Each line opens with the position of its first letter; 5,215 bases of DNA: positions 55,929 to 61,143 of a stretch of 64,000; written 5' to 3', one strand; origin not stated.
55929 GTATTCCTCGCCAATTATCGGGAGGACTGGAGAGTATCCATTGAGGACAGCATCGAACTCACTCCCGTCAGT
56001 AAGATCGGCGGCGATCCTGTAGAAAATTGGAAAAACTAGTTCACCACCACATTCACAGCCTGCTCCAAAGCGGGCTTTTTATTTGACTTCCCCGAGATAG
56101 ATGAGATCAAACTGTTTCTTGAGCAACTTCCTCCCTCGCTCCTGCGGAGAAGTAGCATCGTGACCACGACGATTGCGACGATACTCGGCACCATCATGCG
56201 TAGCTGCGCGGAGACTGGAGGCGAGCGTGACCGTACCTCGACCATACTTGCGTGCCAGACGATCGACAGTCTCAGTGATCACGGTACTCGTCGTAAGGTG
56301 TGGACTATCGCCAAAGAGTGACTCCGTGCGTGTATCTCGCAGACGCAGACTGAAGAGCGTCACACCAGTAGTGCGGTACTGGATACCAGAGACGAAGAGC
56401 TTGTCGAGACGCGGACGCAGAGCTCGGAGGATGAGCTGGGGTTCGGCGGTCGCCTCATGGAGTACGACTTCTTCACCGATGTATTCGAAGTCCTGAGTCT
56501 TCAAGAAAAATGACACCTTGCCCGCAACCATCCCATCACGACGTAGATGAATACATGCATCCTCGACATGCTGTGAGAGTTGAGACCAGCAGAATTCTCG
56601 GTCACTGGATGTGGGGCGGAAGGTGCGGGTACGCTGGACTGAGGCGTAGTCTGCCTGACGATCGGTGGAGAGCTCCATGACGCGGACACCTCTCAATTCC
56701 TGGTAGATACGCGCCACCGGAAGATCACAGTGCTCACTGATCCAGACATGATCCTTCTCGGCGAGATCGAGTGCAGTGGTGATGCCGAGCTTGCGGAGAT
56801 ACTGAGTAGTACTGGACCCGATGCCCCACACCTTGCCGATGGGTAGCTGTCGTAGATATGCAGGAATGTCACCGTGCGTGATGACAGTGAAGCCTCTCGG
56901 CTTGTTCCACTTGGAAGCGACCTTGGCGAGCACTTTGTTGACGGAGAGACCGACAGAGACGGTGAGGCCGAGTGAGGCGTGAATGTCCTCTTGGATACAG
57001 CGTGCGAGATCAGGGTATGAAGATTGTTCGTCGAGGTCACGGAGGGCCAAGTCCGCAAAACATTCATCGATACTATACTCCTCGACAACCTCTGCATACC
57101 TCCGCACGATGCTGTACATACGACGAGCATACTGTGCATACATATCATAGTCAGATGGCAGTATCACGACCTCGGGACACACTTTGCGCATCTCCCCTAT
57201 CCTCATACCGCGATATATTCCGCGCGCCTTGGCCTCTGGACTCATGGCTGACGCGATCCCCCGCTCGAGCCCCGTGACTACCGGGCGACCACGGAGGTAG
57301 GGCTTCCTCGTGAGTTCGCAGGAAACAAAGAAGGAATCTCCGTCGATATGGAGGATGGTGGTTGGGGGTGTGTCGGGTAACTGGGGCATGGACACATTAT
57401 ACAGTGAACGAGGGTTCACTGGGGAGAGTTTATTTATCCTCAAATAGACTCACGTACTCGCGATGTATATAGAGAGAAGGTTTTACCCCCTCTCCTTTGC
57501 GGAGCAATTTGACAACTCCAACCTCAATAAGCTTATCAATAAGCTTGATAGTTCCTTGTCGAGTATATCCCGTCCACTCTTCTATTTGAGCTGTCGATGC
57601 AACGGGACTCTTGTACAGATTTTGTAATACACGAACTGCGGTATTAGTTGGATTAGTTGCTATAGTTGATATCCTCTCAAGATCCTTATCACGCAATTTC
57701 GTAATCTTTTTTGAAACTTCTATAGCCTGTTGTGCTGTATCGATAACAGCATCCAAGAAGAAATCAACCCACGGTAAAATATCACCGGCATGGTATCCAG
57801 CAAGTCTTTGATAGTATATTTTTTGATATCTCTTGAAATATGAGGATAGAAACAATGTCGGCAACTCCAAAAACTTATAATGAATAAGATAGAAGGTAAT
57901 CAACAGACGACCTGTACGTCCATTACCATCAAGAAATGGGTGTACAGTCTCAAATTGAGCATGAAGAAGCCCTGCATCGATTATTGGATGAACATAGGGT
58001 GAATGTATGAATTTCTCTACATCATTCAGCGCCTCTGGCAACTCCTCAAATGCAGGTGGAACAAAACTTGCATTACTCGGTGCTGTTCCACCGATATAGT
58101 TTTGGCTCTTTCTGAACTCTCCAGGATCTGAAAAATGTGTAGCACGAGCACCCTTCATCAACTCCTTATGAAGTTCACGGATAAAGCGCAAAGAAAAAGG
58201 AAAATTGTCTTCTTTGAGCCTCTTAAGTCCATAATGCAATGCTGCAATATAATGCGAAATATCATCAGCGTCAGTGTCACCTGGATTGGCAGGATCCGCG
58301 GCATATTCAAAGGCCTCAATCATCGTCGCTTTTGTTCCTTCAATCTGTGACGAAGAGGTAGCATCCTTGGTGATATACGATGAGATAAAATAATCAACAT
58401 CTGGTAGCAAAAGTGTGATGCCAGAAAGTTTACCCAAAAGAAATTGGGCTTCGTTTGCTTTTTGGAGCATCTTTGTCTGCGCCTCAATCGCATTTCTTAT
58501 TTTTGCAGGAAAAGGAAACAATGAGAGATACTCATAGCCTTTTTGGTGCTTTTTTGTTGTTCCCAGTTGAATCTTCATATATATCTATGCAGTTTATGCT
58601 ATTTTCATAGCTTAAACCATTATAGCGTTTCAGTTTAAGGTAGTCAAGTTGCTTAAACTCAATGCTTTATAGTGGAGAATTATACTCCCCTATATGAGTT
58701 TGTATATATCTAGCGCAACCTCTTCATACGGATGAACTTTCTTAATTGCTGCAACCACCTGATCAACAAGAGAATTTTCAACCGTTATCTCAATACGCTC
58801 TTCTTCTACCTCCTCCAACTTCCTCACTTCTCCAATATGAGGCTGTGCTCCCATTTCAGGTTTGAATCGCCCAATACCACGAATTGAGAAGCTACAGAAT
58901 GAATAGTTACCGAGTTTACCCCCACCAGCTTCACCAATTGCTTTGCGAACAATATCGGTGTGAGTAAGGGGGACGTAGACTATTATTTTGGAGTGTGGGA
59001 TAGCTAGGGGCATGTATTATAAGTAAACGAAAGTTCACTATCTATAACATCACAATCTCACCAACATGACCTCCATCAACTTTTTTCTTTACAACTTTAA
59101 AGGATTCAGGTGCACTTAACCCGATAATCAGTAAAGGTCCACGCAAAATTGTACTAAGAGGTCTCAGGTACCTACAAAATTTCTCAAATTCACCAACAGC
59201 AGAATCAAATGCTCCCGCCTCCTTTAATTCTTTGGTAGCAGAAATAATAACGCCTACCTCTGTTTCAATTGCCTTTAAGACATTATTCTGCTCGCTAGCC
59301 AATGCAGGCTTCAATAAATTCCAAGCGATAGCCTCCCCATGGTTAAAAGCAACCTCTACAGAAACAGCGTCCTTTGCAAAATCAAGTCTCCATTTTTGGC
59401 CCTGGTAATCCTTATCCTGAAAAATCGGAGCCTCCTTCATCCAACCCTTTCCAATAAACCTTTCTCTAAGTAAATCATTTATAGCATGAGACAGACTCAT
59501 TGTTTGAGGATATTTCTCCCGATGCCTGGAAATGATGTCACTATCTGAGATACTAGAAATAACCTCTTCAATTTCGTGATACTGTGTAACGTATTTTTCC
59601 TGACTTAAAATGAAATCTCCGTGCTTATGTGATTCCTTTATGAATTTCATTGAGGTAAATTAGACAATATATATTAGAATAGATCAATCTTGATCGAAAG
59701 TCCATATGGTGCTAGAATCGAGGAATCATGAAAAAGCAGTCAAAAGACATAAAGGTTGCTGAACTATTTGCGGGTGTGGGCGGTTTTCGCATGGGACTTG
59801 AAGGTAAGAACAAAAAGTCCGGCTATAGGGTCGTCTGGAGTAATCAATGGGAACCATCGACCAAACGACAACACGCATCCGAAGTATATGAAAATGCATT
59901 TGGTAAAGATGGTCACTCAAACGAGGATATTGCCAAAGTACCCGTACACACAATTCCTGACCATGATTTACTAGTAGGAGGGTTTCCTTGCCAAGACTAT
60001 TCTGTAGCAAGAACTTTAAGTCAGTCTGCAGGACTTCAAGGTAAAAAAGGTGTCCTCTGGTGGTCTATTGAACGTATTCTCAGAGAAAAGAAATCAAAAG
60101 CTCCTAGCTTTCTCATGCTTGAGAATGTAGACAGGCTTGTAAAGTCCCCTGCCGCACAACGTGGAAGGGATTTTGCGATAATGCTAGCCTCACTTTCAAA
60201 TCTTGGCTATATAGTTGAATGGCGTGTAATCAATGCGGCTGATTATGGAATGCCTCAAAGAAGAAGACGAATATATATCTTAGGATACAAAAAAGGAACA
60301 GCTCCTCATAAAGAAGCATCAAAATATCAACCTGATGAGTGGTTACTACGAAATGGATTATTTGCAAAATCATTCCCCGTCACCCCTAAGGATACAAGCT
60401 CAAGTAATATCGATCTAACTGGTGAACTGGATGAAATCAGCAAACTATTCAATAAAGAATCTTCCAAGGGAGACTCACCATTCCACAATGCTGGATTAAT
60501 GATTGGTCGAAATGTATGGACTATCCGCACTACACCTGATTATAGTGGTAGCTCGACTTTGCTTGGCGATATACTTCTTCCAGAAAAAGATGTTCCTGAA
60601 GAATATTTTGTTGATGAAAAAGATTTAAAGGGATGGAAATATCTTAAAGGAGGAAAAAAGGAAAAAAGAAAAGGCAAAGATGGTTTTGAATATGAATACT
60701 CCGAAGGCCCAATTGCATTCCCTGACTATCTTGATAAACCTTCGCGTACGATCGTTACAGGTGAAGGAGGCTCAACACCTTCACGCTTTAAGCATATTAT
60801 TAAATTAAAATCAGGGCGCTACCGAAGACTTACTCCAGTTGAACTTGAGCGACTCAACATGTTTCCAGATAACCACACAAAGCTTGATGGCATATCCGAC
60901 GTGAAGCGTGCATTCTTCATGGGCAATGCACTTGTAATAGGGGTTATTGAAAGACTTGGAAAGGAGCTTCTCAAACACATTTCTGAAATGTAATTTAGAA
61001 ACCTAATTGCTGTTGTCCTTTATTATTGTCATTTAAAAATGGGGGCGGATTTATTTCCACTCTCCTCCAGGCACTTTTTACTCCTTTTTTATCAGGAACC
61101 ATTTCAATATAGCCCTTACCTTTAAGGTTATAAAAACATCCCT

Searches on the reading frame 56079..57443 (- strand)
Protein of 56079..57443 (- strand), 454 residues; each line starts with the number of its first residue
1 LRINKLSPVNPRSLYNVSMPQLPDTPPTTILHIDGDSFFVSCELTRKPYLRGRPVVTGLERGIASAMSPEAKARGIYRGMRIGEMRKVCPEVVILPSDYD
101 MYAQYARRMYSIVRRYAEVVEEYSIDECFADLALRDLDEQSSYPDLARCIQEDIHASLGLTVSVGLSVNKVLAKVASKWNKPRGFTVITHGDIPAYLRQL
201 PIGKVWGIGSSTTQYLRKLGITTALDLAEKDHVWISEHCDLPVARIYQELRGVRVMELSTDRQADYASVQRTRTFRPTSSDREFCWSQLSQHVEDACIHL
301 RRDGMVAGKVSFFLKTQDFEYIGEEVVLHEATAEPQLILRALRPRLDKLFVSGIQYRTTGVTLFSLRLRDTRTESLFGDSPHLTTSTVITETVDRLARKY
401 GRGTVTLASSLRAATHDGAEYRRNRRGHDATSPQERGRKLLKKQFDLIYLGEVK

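Call 3: search_protein_families(library=pfam, proteins=[window:56079-57443:-], max_evalue=0.01)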
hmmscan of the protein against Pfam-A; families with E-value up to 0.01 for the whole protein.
window:56079-57443:- (454 aa): 3 families
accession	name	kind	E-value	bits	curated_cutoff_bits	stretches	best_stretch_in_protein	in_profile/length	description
PF00817.25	IMS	-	7.9e-42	143.1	23.2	1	33-178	1-148/148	impB/mucB/samB family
PF11799.13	IMS_C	-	1.1e-14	55.1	20.7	1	268-371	3-104/109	impB/mucB/samB family C-terminal domain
PF11798.14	IMS_HHH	-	1.2e-08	35.1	24.4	1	191-221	2-32/32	IMS family HHH motif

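Call 53: search_protein_families(library=padloc, proteins=[window:56079-57443:-], max_evalue=0.001)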
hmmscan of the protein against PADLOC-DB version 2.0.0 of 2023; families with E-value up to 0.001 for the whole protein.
window:56079-57443:- (454 aa): 0 families

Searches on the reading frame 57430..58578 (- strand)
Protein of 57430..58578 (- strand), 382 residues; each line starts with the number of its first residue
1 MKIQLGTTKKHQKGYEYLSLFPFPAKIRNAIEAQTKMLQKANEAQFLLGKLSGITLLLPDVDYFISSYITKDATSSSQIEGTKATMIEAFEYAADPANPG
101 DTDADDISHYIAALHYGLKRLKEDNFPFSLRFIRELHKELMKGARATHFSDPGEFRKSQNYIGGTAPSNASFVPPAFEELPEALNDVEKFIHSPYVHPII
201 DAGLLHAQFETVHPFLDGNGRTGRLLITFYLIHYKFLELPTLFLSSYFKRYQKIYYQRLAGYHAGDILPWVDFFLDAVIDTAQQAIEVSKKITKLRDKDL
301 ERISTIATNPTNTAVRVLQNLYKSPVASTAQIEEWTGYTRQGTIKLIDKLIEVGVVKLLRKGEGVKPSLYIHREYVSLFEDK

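Call 3: search_protein_families(library=pfam, proteins=[window:57430-58578:-], max_evalue=0.01)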
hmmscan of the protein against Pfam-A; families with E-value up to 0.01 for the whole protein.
window:57430-58578:- (382 aa): 3 families
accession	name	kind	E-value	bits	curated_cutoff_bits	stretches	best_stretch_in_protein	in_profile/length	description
PF02661.23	Fic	-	4.6e-22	79.1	24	1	127-231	1-93/93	Fic/DOC family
PF13784.11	Fic_N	-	1e-18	67.6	26.7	1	39-118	2-81/82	Fic/DOC family N-terminal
PF12802.13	MarR_2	-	0.0024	18.4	27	1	311-358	4-52/61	MarR family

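Call 4: search_protein_families(library=padloc, proteins=[window:57430-58578:-], max_evalue=0.1)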
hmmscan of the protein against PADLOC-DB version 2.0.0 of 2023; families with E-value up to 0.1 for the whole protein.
window:57430-58578:- (382 aa): 10 families
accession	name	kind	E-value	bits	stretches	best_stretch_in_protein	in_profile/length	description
PDLC03963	SoFic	-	1.2e-101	338.7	1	22-380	8-359/361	-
PDLC04840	PDC-S04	-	3.5e-17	60.9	1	70-236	13-179/227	-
PDLC04836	PDC-S04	-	5.1e-16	56.6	1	102-236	63-192/244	-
PDLC04966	PDC-S24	-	8.3e-16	55.9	1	125-261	229-367/497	-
PDLC04837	PDC-S04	-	1.2e-14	52.2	1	76-234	33-186/234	-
PDLC04839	PDC-S04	-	4.7e-09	34.2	1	124-232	55-160/205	-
PDLC04838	PDC-S04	-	1.9e-06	25.9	1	126-234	61-165/209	-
PDLC04842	PDC-S04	-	0.012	13.4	1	170-228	75-127/202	-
PDLC04841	PDC-S04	-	0.013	13.1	1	178-230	179-227/292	-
PDLC05078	PDC-S72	-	0.06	10.4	0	280-359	281-363/377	-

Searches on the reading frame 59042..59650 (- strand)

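Call 45: search_protein_families(library=pfam, proteins=[window:59042-59650:-], max_evalue=0.001)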
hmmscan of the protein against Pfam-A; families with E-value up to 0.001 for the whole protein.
window:59042-59650:- (202 aa): 1 family
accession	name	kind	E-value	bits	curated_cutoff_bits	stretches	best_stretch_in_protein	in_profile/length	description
PF09195.17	Endonuc-BglII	-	6.5e-10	39.4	26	1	25-178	15-162/163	Restriction endonuclease BglII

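Call 53: search_protein_families(library=padloc, proteins=[window:59042-59650:-], max_evalue=0.001)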
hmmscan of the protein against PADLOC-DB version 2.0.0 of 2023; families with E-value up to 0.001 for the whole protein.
window:59042-59650:- (202 aa): 1 family
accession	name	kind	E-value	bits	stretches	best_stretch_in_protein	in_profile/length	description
PDLC03442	REase_II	-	3.4e-05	21.6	0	88-147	117-171/203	Type II restriction enzyme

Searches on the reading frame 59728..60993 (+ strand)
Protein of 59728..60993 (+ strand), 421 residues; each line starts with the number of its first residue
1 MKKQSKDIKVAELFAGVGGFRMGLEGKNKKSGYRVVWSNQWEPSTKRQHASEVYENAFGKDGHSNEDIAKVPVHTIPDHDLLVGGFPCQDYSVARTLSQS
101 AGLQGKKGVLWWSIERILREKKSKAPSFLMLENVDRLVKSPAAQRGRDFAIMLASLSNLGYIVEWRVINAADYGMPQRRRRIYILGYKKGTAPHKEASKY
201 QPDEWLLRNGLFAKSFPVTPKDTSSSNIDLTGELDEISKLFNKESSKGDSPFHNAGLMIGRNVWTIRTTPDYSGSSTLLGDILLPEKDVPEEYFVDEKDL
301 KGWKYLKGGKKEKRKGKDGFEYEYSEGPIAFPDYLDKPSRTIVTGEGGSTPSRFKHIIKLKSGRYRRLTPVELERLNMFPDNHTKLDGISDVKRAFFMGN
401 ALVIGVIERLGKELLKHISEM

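Call 45: search_protein_families(library=pfam, proteins=[window:59728-60993:+], max_evalue=0.001)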
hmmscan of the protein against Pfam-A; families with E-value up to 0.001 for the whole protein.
window:59728-60993:+ (421 aa): 1 family
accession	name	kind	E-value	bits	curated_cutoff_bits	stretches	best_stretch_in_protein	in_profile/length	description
PF00145.23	DNA_methylase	-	8.1e-62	209.9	22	1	8-415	1-323/324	C-5 cytosine-specific DNA methylase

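Call 53: search_protein_families(library=padloc, proteins=[window:59728-60993:+], max_evalue=0.001)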
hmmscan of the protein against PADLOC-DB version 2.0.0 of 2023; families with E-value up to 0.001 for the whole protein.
window:59728-60993:+ (421 aa): 57 families (the best 25 are shown)
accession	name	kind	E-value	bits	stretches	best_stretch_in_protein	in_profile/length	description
PDLC03329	MTase_II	-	1.1e-166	553.1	1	6-416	3-401/407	Type II methyltransferase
PDLC03272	MTase_II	-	3.1e-63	212.3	1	2-420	69-392/407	Type II methyltransferase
PDLC03378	MTase_II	-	1.8e-45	153.8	2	8-192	3-172/344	Type II methyltransferase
PDLC02653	DrmMII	-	2.3e-39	133.3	2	6-190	3-176/333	DrmMII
PDLC03361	MTase_II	-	2.7e-38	129.9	2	4-192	83-287/455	Type II methyltransferase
PDLC00033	DruM2|DruM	-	4.3e-33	113.1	1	2-198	16-201/368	DNA cytosine methylase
PDLC03234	MTase_II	-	2.5e-30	104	1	6-203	3-190/375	Type II methyltransferase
PDLC03217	MTase_II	-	3.3e-30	103.1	1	4-191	18-188/703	Type II methyltransferase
PDLC03243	MTase_II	-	4.7e-30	102.8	1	3-206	4-192/377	Type II methyltransferase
PDLC03242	MTase_II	-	3.3e-29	100.1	1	2-189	93-262/409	Type II methyltransferase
PDLC00026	DruM2|DruM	-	5.9e-29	99.7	1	8-194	5-174/336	DNA cytosine methylase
PDLC03716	oMTase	-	2.6e-28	97.2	1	5-189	36-201/349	orphan methyltransferase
PDLC00027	DruM2|DruM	-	6.9e-27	92.7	1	3-189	7-173/361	DNA cytosine methylase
PDLC00030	DruM2|DruM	-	8.3e-26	89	1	4-200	2-197/380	DNA cytosine methylase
PDLC03734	oMTase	-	1e-25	88.6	1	8-189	4-170/444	orphan methyltransferase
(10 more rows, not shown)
